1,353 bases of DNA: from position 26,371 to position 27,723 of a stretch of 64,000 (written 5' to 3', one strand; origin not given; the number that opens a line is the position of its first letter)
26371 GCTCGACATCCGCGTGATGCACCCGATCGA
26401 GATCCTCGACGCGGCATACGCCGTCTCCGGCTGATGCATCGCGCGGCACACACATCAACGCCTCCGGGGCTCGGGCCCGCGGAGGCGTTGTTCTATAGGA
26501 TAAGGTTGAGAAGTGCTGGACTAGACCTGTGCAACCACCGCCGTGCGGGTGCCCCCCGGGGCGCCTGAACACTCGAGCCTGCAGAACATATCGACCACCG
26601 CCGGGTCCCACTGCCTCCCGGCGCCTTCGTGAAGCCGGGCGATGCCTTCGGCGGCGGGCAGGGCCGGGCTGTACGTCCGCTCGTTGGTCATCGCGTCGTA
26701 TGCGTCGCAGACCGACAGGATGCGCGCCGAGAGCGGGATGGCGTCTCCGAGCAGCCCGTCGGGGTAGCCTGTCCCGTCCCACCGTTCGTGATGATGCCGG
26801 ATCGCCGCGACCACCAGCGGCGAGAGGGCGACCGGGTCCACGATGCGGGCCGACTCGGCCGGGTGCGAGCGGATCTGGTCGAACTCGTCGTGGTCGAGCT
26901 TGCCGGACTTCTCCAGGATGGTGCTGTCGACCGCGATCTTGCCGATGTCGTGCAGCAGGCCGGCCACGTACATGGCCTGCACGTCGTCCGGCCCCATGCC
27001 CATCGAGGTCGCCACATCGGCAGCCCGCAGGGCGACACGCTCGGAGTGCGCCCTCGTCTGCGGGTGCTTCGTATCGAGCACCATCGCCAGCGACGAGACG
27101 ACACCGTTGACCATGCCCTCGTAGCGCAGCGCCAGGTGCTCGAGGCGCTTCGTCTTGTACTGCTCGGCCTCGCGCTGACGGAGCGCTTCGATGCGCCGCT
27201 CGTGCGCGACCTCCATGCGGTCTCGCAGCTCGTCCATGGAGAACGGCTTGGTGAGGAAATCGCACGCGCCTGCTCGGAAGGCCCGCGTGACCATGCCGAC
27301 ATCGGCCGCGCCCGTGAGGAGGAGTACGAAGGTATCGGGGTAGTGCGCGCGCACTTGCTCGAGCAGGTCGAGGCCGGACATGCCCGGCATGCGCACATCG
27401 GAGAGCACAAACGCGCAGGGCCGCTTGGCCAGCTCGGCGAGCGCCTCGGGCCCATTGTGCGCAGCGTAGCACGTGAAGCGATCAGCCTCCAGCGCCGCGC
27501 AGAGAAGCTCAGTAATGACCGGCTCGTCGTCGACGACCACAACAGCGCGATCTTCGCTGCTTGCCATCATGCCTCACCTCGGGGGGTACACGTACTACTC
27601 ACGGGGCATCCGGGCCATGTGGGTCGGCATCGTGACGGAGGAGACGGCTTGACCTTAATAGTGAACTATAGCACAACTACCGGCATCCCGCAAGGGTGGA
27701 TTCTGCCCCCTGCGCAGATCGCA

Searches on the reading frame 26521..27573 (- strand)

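Call 11: search_protein_families(library=pfam, proteins=[window:26521-27573:-], max_evalue=0.001)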
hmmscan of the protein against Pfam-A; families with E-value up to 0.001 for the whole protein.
window:26521-27573:- (350 aa): 4 families
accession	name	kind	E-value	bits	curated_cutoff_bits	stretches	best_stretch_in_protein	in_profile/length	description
PF13487.12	HD_5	-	4.6e-36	124.5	27.2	1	162-326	3-170/170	HD domain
PF00072.30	Response_reg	-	4.7e-27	94.8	30.2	1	11-120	1-110/111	Response regulator receiver domain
PF01966.28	HD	-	4.4e-23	82.2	22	1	175-295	3-116/116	HD domain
PF08668.18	HDOD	-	1.8e-06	28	22.9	1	168-226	90-146/196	HDOD domain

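Call 28: search_protein_families(library=ncbifam, proteins=[window:26521-27570:-], max_evalue=0.01)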
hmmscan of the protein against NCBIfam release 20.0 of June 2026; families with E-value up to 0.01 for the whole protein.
window:26521-27570:- (349 aa): 104 families (the best 25 are shown)
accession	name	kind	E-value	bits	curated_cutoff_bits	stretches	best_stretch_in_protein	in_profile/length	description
NF053512.1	nitric_RR_NosR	exception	1.1e-68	232.2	400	2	142-332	162-353/422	response regulator c-di-GMP phosphodiesterase, NosR family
NF006900.1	PRK09390.1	equivalog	2.6e-27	95.7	255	1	5-162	2-159/203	response regulator FixJ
NF008469.0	PRK11361.1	equivalog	3.6e-23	82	714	1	8-132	5-127/461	acetoacetate metabolism transcriptional regulator AtoC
TIGR01818.1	ntrC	equivalog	1.2e-21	77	558.6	1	10-136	1-127/463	nitrogen regulation protein NR(I)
NF047793.1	ResRegPgtA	equivalog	1.6e-21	76.7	650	1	5-140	3-138/414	two-component system response regulator PgtA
NF008176.1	PRK10923.1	equivalog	5.3e-21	74.7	620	1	9-129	5-125/469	nitrogen regulation protein NR(I)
NF051870.1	NAssimRespRegNtrX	equivalog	2.8e-19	69.3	600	1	9-147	3-140/452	nitrogen assimilation response regulator NtrX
TIGR02154.1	PhoB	equivalog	2.3e-18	66.4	296.2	1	8-143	3-139/226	phosphate regulon transcriptional regulator PhoB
NF040689.1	MtrAB_MtrA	equivalog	2.9e-18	66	300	1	10-128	1-117/219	MtrAB system response regulator MtrA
NF051850.1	RespRegRprY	equivalog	2.9e-17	62.9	370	1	10-141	7-137/234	response regulator transcription factor RprY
NF045944.1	ResRegRpaBCyano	equivalog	3.9e-17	62.4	330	1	11-141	1-129/229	response regulator transcription factor RpaB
NF045505.1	RR_RssB_Pseudo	equivalog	1.1e-16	60.9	700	1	9-139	7-135/394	two-component system response regulator RssB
NF033791.1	ActR_PrrA_rreg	equivalog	1.5e-16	60.9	250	1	7-162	1-153/173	ActR/PrrA/RegA family redox response regulator transcription factor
NF040534.1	resp_reg_YycF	equivalog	1.7e-16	60.2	340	1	9-149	2-141/231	response regulator YycF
NF011695.0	PRK15115.1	equivalog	1.9e-16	59.9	763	1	6-141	5-140/445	two-component system response regulator GlrR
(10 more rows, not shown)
